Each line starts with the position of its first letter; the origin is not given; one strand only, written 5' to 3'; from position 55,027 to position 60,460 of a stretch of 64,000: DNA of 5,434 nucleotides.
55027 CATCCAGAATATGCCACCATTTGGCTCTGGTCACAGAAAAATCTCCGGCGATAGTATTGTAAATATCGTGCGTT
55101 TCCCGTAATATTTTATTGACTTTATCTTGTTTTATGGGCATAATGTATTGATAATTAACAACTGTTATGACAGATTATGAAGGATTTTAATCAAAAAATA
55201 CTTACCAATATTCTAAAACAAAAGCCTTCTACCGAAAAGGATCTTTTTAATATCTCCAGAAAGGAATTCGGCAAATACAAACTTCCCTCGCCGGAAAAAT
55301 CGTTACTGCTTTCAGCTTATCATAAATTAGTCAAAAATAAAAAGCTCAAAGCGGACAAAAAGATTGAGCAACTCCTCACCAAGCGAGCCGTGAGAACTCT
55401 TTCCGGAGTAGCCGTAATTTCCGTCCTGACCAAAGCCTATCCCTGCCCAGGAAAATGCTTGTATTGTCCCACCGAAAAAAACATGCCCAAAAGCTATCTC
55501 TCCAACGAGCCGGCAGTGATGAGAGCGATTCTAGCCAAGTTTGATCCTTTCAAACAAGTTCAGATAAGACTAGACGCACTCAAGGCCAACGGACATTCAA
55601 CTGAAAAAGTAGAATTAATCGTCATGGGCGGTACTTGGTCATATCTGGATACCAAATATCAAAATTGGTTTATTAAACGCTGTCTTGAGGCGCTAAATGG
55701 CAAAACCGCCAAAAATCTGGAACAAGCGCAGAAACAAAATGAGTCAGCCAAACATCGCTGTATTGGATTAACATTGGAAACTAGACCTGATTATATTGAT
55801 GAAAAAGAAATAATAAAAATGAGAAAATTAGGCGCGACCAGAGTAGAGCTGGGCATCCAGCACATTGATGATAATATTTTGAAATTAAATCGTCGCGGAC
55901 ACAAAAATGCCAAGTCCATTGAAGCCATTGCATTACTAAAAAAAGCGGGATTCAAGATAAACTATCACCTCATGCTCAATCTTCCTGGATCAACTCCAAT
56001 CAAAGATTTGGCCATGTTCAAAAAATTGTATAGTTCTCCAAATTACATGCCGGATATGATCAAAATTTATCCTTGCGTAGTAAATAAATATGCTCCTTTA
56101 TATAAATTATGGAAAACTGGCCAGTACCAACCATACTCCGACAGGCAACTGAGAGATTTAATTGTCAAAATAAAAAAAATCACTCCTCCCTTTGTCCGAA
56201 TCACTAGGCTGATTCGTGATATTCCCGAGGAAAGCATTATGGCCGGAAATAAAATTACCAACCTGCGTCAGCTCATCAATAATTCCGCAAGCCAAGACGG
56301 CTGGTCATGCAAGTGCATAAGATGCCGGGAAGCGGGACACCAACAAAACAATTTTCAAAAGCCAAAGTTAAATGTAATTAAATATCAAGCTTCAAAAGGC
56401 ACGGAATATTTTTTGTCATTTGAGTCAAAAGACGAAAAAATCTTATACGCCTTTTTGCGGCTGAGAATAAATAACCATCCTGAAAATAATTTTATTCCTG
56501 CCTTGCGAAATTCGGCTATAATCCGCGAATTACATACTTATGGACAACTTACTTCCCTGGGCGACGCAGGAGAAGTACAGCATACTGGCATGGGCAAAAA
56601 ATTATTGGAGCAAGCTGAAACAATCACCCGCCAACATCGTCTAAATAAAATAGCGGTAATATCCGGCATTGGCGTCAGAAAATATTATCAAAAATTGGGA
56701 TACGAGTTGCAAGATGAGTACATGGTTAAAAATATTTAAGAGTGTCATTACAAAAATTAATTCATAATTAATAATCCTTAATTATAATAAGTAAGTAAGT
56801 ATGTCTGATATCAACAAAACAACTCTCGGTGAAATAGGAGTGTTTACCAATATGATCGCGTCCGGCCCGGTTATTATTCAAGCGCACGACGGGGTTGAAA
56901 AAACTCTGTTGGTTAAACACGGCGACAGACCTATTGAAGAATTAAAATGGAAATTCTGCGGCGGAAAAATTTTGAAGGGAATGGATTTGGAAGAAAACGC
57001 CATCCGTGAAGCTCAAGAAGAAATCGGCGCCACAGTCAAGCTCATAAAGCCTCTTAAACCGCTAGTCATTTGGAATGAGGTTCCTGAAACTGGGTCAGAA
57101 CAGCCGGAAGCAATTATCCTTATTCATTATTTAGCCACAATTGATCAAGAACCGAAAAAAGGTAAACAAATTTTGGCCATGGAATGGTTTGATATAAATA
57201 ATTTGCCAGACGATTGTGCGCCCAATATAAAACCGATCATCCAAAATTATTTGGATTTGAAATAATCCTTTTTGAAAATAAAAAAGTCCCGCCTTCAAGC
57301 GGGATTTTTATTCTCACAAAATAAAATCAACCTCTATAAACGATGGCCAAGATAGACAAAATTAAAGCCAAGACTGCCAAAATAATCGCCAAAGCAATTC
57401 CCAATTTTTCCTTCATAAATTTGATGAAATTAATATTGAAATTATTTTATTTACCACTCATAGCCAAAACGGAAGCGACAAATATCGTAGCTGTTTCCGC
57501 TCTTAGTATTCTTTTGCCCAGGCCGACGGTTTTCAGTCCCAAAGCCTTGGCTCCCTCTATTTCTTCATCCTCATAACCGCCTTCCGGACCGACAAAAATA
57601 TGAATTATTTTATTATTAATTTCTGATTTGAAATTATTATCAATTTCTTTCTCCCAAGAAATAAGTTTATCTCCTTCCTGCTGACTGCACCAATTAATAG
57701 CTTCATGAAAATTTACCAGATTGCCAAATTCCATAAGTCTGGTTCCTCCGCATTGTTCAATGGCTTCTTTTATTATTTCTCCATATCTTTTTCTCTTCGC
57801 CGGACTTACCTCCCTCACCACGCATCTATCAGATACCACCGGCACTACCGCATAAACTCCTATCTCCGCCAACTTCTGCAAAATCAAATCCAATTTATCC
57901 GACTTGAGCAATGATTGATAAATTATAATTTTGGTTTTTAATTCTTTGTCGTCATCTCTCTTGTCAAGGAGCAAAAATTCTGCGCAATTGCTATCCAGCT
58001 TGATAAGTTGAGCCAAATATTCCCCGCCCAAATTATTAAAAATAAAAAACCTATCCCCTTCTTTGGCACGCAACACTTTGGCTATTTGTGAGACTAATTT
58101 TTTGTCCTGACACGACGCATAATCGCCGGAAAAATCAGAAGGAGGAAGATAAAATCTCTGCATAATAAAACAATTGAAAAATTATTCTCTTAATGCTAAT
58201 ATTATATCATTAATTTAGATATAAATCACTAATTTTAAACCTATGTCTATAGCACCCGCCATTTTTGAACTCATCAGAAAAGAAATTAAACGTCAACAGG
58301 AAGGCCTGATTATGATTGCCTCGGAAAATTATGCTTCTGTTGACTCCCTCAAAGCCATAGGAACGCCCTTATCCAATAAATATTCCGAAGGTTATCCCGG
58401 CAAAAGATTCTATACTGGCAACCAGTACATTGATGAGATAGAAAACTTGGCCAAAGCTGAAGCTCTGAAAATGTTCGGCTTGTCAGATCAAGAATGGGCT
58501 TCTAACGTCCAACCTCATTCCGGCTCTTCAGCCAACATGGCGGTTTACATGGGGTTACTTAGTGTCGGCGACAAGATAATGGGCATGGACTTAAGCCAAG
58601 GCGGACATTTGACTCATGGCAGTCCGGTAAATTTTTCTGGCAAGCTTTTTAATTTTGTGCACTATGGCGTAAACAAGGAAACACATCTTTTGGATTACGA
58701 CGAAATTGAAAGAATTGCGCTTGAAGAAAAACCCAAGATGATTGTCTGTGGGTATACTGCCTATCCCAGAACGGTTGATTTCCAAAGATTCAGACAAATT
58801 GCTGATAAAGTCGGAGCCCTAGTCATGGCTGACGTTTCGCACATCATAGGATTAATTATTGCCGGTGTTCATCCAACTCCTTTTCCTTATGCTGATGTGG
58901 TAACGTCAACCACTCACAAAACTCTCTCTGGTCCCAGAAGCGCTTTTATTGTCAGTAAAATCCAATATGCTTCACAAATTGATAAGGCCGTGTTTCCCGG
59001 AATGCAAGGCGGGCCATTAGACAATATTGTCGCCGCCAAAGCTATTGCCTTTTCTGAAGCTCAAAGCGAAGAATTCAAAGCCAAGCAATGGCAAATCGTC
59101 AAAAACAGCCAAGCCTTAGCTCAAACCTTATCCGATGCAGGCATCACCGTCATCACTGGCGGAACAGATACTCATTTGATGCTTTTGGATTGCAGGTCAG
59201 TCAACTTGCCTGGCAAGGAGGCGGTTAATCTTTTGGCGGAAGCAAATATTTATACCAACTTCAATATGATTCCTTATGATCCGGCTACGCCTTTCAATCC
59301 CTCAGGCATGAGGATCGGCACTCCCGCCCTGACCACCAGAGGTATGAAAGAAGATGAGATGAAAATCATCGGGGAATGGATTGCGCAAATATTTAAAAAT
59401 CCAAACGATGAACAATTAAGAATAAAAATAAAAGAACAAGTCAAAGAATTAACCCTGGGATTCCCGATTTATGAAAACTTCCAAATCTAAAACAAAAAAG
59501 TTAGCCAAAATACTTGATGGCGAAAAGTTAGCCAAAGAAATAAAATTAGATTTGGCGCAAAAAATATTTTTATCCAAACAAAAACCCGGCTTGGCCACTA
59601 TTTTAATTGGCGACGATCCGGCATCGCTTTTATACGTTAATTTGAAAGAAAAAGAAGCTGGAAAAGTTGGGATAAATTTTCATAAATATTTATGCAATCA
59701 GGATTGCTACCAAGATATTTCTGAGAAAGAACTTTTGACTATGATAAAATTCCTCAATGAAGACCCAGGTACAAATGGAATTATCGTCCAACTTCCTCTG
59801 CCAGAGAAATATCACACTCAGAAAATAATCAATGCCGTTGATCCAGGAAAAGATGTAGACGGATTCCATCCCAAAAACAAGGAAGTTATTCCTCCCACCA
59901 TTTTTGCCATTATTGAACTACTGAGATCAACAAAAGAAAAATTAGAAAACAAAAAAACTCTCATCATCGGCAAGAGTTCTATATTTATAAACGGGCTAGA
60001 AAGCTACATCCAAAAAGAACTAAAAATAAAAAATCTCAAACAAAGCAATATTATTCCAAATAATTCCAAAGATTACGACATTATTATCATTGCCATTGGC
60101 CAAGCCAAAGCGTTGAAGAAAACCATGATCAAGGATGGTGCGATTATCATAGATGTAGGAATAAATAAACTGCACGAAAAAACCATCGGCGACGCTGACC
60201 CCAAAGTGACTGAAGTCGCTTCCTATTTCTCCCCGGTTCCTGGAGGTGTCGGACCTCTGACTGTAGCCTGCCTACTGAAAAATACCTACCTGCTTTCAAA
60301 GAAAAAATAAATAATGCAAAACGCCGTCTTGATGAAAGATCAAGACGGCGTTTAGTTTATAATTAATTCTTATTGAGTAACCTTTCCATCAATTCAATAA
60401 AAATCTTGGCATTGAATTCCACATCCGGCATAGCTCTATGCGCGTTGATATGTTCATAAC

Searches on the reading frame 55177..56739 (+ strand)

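Call 87: search_protein_families(library=pfam, proteins=[window:55177-56739:+], max_evalue=0.0001)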
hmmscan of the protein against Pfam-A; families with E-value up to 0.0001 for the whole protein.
window:55177-56739:+ (520 aa): 2 families
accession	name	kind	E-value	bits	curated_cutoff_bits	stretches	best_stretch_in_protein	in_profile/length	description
PF16199.10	Radical_SAM_C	-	5.4e-20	71.7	31.9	1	292-369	1-81/85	Radical_SAM C-terminal domain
PF04055.27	Radical_SAM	-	1.9e-16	61.2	29.5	1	90-274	7-156/166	Radical SAM superfamily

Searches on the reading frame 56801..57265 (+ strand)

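Call 87: search_protein_families(library=pfam, proteins=[window:56801-57265:+], max_evalue=0.0001)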
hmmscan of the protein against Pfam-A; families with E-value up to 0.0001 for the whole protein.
window:56801-57265:+ (154 aa): 1 family
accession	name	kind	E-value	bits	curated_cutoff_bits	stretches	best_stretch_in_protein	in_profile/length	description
PF00293.34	NUDIX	-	1.1e-15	58.3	21.1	1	29-149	11-133/134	NUDIX domain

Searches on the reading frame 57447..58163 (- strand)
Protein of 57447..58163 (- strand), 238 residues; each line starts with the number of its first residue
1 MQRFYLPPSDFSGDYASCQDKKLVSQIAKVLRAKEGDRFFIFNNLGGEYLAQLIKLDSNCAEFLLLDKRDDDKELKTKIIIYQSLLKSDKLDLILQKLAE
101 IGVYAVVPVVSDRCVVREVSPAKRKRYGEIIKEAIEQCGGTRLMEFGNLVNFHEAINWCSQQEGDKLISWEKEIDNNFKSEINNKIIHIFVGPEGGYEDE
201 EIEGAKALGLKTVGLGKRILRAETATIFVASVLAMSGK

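Call 87: search_protein_families(library=pfam, proteins=[window:57447-58163:-], max_evalue=0.0001)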
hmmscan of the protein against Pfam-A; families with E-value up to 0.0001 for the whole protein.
window:57447-58163:- (238 aa): 2 families
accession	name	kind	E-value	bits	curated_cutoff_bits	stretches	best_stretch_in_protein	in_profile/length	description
PF04452.19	Methyltrans_RNA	-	2.4e-39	135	23.9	1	74-233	2-164/165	RNA methyltransferase domain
PF20260.4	PUA_4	-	4.5e-09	36.7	23.9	1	27-58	9-40/48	RNA methyltransferase PUA domain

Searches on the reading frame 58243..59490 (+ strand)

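Call 87: search_protein_families(library=pfam, proteins=[window:58243-59490:+], max_evalue=0.0001)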
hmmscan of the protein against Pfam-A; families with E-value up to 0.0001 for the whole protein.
window:58243-59490:+ (415 aa): 1 family
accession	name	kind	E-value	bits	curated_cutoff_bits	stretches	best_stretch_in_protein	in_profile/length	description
PF00464.25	SHMT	-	5.3e-150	499.9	27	1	5-380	6-399/399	Serine hydroxymethyltransferase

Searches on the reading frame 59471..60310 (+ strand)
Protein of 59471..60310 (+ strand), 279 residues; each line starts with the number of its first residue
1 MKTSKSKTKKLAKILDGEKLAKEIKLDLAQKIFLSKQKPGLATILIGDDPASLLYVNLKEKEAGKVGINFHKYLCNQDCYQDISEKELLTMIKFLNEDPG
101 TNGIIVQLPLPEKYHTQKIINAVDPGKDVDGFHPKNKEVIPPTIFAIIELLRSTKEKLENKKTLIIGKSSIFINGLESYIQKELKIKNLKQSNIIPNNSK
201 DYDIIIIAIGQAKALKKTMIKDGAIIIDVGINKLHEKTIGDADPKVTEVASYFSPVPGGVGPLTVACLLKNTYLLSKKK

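Call 87: search_protein_families(library=pfam, proteins=[window:59471-60310:+], max_evalue=0.0001)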
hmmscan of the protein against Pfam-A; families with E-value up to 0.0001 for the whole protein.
window:59471-60310:+ (279 aa): 2 families
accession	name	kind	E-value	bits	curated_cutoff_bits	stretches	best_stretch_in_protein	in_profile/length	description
PF02882.25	THF_DHG_CYH_C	-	1.4e-34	119.2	27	1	135-278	11-158/160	Tetrahydrofolate dehydrogenase/cyclohydrolase, NAD(P)-binding domain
PF00763.28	THF_DHG_CYH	-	2.4e-32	112.1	32.8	1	15-130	1-115/115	Tetrahydrofolate dehydrogenase/cyclohydrolase, catalytic domain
